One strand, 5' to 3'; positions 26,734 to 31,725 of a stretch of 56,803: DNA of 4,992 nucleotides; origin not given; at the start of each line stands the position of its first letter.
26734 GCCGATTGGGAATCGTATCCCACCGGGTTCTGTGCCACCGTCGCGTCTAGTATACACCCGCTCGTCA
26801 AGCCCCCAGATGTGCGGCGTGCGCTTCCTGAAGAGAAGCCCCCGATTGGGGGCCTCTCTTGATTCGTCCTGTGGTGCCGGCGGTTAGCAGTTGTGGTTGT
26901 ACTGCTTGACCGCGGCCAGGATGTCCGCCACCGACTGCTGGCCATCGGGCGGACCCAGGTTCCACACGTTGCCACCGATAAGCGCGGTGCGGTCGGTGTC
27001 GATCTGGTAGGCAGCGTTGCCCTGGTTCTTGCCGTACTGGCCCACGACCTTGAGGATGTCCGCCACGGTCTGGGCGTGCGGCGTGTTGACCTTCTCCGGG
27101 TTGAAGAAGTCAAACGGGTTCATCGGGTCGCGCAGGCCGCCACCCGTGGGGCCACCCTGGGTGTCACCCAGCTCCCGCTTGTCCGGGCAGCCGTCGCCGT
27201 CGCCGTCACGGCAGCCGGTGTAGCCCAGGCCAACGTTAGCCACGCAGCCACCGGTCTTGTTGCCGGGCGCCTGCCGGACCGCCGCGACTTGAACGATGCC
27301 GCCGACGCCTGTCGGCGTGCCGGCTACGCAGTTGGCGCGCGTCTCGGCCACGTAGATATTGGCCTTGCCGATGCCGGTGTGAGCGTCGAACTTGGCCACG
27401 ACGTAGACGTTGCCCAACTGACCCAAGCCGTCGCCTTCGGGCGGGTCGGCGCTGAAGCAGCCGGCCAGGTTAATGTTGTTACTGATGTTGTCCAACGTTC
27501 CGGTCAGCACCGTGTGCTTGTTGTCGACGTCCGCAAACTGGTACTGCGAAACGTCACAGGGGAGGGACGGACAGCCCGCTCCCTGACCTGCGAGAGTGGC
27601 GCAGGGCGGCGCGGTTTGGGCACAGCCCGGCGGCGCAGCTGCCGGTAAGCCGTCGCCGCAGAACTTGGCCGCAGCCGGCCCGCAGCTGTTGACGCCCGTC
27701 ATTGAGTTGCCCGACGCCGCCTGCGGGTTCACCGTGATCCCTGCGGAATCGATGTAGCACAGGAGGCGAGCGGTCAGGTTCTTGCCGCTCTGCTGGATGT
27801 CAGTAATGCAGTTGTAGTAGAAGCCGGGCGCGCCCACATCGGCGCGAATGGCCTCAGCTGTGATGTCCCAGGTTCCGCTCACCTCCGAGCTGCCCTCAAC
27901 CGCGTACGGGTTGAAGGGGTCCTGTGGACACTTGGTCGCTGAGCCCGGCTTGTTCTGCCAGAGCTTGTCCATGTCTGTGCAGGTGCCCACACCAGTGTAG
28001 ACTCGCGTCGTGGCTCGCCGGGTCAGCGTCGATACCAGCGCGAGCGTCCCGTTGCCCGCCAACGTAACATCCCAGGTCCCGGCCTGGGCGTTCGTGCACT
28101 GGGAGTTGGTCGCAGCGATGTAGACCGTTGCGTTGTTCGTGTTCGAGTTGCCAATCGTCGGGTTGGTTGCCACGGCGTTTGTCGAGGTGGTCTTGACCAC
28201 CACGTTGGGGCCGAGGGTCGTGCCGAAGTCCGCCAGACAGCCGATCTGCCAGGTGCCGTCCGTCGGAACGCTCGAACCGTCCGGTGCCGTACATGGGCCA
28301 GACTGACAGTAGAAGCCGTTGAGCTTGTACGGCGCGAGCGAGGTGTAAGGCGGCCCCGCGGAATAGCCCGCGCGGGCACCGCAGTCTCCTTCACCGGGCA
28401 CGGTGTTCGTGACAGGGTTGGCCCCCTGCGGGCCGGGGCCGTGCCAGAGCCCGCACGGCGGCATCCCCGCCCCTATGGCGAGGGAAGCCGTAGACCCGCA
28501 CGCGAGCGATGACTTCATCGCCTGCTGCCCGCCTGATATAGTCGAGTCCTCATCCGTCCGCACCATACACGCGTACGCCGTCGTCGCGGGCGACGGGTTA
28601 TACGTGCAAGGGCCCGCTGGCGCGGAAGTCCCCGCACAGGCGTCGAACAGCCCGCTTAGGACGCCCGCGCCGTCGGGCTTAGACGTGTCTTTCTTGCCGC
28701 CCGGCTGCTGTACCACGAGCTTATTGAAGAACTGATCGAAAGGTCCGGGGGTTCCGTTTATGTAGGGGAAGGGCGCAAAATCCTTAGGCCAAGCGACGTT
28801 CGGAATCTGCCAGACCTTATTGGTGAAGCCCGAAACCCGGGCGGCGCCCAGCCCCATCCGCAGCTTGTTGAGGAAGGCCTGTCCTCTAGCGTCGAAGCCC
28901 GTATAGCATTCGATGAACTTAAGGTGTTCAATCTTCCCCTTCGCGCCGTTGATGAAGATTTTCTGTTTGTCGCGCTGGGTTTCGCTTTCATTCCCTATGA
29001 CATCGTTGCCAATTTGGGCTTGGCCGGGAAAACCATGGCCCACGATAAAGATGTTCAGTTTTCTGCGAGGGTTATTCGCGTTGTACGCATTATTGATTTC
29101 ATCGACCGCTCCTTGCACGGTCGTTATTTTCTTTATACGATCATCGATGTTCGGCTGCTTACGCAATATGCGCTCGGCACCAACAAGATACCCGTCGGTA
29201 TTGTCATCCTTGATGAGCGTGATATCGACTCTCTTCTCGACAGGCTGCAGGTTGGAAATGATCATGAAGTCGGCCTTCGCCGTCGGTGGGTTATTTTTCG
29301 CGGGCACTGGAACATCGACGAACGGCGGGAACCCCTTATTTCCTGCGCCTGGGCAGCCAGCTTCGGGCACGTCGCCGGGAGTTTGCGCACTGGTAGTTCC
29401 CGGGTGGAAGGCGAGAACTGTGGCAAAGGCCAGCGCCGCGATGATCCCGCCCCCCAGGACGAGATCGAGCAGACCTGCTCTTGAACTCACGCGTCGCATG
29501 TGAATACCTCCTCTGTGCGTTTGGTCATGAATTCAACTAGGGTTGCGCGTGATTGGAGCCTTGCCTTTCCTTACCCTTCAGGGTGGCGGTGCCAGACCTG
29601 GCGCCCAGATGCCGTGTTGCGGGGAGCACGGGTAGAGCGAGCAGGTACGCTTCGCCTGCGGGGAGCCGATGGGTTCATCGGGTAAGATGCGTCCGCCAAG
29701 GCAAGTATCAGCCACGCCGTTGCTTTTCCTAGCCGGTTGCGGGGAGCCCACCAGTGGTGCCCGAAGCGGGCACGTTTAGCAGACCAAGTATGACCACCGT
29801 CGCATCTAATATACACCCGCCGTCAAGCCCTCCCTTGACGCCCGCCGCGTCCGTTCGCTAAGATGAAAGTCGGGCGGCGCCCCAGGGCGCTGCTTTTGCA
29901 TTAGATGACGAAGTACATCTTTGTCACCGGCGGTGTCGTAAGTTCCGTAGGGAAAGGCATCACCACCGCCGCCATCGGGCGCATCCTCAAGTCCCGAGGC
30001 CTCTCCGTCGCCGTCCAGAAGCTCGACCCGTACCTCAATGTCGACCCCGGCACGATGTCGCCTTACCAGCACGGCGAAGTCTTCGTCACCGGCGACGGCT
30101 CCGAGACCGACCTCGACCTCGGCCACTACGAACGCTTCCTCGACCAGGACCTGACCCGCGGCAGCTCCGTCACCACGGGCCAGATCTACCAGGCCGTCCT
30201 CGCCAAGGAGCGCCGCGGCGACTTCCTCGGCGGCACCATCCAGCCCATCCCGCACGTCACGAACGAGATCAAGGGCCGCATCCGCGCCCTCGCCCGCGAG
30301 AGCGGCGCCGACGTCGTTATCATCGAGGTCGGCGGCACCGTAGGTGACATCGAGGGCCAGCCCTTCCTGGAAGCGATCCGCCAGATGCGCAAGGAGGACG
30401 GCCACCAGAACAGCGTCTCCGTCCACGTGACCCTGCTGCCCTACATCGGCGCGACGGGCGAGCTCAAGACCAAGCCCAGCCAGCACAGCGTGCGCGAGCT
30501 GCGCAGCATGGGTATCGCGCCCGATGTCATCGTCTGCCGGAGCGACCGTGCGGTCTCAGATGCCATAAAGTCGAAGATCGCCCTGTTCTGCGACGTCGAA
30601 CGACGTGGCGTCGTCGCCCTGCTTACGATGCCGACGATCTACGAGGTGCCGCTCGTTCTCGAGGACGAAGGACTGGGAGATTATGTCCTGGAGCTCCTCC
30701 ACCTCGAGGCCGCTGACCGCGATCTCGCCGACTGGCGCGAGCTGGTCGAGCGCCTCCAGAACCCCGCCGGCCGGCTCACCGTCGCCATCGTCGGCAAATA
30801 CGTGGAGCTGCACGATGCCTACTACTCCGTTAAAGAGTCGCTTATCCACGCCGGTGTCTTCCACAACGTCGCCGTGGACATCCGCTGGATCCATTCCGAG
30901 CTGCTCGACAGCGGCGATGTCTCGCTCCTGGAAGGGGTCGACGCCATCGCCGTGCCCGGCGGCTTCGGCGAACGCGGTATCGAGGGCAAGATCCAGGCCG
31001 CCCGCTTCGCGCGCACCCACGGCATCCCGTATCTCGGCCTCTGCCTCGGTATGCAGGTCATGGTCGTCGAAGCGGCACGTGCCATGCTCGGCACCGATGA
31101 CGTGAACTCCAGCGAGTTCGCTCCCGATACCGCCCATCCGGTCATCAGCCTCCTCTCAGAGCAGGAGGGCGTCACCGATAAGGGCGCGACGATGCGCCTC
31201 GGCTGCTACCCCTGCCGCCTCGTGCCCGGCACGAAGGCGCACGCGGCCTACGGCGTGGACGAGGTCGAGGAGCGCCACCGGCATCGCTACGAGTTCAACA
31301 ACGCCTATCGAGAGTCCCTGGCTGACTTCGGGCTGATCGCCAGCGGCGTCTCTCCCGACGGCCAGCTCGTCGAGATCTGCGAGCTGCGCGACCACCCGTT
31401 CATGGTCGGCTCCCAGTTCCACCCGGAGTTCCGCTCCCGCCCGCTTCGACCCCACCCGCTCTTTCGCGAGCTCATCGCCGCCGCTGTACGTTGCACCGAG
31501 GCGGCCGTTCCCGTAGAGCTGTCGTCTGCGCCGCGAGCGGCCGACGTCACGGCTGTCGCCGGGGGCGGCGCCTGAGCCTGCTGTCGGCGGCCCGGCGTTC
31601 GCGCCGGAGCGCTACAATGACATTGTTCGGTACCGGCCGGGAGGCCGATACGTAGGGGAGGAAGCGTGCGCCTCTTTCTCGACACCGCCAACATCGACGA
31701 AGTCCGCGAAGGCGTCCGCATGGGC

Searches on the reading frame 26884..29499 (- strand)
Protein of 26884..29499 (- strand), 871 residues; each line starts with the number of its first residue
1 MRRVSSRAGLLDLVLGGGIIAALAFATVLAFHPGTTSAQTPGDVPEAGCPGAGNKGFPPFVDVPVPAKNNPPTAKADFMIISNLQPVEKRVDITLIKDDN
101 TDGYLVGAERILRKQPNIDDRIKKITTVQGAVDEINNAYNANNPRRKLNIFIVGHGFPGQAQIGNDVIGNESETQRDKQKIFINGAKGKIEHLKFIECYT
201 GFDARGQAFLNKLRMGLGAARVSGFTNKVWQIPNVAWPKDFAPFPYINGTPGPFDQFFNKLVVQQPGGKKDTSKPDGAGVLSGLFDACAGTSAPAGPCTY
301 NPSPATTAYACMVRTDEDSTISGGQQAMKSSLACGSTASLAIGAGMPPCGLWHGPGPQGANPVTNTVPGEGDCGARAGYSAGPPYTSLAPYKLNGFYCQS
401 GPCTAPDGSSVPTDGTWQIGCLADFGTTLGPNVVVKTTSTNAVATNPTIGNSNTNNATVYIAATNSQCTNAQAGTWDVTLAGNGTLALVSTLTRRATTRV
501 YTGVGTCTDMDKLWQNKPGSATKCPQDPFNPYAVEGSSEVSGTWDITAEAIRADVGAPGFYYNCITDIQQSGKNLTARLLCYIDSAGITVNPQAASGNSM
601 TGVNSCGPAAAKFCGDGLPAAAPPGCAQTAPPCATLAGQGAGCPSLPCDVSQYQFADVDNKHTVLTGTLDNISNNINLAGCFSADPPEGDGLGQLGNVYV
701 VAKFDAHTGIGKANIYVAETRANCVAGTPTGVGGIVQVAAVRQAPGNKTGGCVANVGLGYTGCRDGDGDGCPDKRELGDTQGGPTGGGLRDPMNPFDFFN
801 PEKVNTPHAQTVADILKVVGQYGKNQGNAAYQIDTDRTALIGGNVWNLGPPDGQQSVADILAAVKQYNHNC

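Call 29: search_protein_families(library=pfam, proteins=[window:26884-29499:-], max_evalue=0.001)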
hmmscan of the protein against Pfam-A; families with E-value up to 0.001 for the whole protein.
window:26884-29499:- (871 aa): 1 family
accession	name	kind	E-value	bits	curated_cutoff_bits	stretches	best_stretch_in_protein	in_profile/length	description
PF14252.11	DUF4347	-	0.00027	21.2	24.6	1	129-219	31-119/164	Domain of unknown function (DUF4347)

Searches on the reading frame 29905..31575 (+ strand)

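Call 47: search_protein_families(library=pfam, proteins=[window:29905-31575:+], max_evalue=0.0001)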
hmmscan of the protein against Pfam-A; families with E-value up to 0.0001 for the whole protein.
window:29905-31575:+ (556 aa): 3 families
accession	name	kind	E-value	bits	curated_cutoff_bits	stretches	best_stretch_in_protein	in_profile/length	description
PF06418.20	CTP_synth_N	-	8.6e-123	409.3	26.1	1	3-267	1-265/265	CTP synthase N-terminus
PF00117.34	GATase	-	2.2e-36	125.8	22.8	1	302-525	2-189/190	Glutamine amidotransferase class-I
PF07722.19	Peptidase_C26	-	1.2e-05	25.6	20.5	1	369-508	101-219/219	Peptidase C26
